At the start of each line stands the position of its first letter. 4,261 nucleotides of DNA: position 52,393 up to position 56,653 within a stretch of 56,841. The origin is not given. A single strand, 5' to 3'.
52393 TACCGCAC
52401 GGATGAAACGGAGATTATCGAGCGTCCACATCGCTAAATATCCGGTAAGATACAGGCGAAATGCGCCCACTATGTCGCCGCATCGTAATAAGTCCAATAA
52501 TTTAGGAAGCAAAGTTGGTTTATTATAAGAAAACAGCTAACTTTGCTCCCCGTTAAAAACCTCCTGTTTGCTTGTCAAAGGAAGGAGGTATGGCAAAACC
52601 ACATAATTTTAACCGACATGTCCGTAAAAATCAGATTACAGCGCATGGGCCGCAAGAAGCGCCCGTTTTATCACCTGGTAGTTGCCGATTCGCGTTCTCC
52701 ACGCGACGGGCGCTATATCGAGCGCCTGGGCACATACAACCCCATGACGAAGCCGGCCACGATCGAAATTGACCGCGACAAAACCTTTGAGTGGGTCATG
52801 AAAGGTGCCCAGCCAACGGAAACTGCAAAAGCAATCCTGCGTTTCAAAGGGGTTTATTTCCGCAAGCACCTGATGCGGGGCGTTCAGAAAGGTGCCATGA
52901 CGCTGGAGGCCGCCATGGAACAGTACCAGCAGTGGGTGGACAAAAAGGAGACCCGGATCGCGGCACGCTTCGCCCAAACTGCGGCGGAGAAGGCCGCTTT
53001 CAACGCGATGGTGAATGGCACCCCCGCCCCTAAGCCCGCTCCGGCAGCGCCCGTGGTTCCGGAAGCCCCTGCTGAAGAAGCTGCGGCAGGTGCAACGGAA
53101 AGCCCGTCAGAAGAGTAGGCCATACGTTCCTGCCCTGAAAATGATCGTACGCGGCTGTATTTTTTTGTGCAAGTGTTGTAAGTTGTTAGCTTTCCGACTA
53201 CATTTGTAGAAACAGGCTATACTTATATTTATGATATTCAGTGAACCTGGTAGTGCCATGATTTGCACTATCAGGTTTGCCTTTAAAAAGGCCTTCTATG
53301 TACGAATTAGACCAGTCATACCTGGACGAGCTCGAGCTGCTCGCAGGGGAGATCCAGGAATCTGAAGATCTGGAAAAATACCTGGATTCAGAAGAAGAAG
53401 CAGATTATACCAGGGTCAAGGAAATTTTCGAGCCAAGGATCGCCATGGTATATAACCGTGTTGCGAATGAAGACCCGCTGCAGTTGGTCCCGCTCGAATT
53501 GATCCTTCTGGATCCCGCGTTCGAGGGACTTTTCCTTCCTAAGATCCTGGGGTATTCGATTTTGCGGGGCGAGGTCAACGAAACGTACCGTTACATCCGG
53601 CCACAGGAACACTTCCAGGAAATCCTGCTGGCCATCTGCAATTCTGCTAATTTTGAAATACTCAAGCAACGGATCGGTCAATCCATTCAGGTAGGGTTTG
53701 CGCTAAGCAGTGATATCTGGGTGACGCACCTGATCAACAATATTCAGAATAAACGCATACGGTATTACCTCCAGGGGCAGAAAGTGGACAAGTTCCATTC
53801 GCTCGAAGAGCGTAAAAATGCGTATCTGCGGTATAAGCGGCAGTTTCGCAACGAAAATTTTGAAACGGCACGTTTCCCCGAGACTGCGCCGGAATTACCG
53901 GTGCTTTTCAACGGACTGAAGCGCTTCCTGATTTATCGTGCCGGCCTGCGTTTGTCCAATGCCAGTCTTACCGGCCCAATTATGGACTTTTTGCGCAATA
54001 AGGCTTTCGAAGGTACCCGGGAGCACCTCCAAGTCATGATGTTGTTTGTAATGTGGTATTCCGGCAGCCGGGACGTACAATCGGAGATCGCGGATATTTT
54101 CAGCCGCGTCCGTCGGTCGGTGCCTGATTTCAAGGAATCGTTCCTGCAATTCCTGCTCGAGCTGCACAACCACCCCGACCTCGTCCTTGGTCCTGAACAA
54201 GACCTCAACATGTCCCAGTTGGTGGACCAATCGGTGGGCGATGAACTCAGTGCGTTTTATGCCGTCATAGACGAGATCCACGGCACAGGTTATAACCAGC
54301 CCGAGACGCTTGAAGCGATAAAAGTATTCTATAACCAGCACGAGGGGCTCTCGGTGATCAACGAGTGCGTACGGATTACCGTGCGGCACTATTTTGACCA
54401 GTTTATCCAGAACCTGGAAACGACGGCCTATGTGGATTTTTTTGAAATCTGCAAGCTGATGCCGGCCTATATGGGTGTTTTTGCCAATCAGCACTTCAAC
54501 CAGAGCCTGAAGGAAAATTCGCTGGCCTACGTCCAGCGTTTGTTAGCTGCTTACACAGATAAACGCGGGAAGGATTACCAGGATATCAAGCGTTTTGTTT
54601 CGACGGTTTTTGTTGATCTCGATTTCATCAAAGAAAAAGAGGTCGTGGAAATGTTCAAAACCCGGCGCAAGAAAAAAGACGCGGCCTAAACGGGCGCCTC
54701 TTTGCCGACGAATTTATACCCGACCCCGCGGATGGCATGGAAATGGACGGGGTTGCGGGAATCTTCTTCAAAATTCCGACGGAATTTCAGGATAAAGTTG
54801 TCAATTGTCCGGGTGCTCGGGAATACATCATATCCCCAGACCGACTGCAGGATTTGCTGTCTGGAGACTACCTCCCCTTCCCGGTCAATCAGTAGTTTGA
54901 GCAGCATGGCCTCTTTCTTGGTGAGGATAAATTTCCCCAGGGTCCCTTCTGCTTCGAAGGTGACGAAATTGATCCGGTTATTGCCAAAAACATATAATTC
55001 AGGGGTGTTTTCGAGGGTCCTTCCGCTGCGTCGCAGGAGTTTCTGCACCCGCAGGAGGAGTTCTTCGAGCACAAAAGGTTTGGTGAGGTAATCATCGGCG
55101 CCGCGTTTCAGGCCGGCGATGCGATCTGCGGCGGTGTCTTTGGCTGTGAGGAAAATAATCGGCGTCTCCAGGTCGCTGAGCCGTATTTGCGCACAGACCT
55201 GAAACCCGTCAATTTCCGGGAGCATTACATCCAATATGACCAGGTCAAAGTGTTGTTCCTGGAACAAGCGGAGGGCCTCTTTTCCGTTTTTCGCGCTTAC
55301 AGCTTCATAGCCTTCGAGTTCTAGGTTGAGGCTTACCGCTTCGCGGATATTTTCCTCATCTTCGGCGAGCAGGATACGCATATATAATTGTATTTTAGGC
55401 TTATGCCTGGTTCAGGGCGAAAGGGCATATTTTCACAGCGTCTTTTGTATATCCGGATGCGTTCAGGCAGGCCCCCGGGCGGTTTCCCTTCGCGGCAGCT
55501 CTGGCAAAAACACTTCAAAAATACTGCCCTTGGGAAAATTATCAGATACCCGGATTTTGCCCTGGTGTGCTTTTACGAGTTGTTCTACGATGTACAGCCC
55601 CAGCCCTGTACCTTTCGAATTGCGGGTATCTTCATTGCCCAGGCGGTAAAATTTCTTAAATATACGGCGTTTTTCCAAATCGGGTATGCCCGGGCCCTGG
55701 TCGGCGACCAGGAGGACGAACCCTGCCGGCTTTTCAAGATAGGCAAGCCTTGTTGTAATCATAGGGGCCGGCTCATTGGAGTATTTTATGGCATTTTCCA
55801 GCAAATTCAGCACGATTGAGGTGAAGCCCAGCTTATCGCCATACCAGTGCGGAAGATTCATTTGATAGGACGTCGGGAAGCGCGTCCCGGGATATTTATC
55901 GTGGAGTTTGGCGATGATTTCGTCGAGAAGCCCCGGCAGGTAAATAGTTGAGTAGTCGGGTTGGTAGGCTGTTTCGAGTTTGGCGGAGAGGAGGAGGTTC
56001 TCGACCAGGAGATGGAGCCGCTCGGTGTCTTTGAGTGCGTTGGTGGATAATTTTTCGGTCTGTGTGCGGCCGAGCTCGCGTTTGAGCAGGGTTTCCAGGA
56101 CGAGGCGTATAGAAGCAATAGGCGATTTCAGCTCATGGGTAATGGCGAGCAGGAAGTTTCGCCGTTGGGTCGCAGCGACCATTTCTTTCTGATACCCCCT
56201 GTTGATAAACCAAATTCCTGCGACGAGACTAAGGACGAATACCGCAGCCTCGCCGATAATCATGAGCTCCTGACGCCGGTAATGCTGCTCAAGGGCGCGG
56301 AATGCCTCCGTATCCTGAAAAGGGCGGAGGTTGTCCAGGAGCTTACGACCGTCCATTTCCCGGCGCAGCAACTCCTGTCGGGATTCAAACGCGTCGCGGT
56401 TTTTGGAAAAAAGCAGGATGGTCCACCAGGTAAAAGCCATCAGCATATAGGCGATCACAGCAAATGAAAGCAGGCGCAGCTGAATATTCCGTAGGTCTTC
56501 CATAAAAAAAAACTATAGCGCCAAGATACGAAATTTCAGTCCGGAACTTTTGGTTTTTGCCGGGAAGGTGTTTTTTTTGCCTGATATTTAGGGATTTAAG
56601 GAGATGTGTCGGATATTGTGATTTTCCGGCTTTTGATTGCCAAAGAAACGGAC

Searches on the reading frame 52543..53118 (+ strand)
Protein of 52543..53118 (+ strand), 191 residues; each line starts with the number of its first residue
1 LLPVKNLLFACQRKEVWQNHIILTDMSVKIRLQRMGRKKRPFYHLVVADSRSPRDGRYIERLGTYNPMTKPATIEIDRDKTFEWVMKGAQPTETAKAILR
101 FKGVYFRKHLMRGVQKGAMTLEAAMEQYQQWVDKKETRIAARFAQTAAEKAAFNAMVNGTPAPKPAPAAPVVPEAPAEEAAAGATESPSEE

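Call 38: search_protein_families(library=pfam, proteins=[window:52543-53118:+], max_evalue=0.0001)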
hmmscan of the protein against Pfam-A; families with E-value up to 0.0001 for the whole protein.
window:52543-53118:+ (191 aa): 1 family
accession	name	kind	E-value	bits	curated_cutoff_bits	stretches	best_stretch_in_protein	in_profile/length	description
PF00886.24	Ribosomal_S16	-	2.9e-27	94.8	27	1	34-92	1-62/62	Ribosomal protein S16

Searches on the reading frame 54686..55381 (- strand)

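Call 38: search_protein_families(library=pfam, proteins=[window:54686-55381:-], max_evalue=0.0001)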
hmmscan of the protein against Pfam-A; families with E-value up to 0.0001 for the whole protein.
window:54686-55381:- (231 aa): 2 families
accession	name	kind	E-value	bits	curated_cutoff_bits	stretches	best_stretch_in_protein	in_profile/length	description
PF00072.30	Response_reg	-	9.6e-32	109.9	30.2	1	3-112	1-110/111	Response regulator receiver domain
PF00486.34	Trans_reg_C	-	5e-21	75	26.2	1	152-224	5-77/77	Transcriptional regulatory protein, C terminal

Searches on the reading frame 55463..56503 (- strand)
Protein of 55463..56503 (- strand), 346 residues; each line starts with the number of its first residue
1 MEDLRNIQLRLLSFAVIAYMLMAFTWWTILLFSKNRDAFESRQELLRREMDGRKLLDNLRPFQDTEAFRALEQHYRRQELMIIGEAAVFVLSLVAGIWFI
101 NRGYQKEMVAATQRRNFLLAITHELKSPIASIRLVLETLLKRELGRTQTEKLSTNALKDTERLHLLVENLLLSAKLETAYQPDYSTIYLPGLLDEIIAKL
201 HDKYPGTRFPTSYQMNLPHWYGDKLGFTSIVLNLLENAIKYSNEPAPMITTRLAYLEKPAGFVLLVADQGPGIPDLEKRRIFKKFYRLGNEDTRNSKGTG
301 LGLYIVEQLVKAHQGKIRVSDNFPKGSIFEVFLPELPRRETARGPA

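Call 38: search_protein_families(library=pfam, proteins=[window:55463-56503:-], max_evalue=0.0001)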
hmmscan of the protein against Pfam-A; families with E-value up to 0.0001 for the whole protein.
window:55463-56503:- (346 aa): 3 families
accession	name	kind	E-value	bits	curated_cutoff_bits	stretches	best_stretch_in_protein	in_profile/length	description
PF02518.31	HATPase_c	-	1.7e-24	86.8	26.4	1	222-335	1-109/111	Histidine kinase-, DNA gyrase B-, and HSP90-like ATPase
PF00512.31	HisKA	-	5.8e-10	39.5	26.9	1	113-178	1-65/66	His Kinase A (phospho-acceptor) domain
PF13581.12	HATPase_c_2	-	1.5e-05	25.4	27.4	1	235-313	40-112/127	Histidine kinase-like ATPase domain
